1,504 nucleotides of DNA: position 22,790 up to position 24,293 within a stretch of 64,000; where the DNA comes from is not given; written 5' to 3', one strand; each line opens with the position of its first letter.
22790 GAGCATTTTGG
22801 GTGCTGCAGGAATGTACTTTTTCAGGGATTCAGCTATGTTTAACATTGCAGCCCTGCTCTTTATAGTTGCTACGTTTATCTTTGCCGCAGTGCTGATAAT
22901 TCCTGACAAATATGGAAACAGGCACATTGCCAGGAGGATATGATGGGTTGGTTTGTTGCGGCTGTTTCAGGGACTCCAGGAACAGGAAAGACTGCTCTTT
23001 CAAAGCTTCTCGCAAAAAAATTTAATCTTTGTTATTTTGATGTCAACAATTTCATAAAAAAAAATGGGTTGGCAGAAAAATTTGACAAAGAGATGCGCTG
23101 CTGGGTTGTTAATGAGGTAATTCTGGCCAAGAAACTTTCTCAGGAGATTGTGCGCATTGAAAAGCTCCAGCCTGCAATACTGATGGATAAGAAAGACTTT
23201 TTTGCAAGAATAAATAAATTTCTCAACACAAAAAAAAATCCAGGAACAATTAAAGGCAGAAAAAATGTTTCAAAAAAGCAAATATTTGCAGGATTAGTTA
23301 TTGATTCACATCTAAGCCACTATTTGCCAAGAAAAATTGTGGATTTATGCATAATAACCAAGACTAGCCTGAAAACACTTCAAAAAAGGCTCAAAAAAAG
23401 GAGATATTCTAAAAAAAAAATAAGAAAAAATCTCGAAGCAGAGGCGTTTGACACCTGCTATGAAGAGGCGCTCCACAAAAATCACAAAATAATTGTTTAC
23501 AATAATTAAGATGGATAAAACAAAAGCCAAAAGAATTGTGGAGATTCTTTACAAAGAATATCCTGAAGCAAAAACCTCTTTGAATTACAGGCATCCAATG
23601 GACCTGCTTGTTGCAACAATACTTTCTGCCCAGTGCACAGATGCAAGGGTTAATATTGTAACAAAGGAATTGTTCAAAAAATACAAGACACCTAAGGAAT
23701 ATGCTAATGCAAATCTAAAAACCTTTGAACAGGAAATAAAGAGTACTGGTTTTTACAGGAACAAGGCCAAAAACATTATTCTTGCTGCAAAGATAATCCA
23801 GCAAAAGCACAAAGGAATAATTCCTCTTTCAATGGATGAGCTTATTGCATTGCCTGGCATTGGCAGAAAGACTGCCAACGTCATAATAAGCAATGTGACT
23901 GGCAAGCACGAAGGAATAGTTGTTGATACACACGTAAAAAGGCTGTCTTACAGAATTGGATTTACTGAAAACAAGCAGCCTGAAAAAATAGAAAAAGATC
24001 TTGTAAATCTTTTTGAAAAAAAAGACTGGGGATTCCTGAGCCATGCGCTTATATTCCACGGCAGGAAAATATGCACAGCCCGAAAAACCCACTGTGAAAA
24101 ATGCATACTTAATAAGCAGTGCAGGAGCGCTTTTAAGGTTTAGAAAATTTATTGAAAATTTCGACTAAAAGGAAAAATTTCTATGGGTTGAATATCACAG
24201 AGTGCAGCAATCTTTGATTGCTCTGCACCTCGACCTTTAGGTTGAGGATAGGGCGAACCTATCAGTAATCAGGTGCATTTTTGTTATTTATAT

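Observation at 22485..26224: A 50-aa module shared between the C-terminus of the ABC-2 permease and an N-terminal extension of acetate kinase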

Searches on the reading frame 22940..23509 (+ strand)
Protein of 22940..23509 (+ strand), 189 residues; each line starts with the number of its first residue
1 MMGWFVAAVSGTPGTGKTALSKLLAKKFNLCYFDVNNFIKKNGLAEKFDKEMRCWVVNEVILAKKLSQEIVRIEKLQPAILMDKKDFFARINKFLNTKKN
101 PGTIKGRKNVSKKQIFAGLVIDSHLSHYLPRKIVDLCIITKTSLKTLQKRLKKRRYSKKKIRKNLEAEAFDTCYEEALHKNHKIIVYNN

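Call 54: search_protein_families(library=pfam, proteins=[window:22940-23509:+], max_evalue=0.001)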
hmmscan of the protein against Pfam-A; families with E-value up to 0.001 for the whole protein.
window:22940-23509:+ (189 aa): 6 families
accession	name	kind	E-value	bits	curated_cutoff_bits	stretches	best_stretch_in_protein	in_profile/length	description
PF13238.12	AAA_18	-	2.1e-18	67.5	29.4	1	9-170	3-127/128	AAA domain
PF01202.28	SKI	-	0.00018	22.1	22.1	0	13-42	1-30/159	Shikimate kinase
PF01712.25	dNK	-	0.00021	21.6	27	1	8-183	2-164/203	Deoxynucleoside kinase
PF00004.35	AAA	-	0.00025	21.9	21.2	1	9-39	3-35/131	ATPase family associated with various cellular activities (AAA)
PF13207.12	AAA_17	-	0.00057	20.6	27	0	11-82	2-76/136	AAA domain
PF13521.12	AAA_28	-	0.00083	20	27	0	8-34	3-30/164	AAA domain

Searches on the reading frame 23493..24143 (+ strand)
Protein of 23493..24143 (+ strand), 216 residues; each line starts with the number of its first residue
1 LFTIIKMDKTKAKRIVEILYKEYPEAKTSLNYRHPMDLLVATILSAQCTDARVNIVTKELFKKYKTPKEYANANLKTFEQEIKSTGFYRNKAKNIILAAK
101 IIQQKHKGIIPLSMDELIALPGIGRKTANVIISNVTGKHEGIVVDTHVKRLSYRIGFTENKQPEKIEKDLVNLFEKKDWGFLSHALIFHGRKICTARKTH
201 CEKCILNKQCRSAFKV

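Call 54: search_protein_families(library=pfam, proteins=[window:23493-24143:+], max_evalue=0.001)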
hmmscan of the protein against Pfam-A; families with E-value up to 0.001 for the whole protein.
window:23493-24143:+ (216 aa): 4 families
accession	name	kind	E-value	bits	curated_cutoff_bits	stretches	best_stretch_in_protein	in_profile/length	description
PF00730.31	HhH-GPD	-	4.6e-27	94.9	26.2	1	40-175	1-107/108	HhH-GPD superfamily base excision DNA repair protein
PF00633.29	HHH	-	1.3e-09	37.9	24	1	106-133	2-29/30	Helix-hairpin-helix motif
PF14520.12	HHH_5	-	5.5e-05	24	27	0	115-132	35-52/57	Helix-hairpin-helix domain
PF22175.2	Ogg-HhH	-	9.1e-05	22.5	27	1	61-163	42-150/173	8-oxoguanine DNA glycosylase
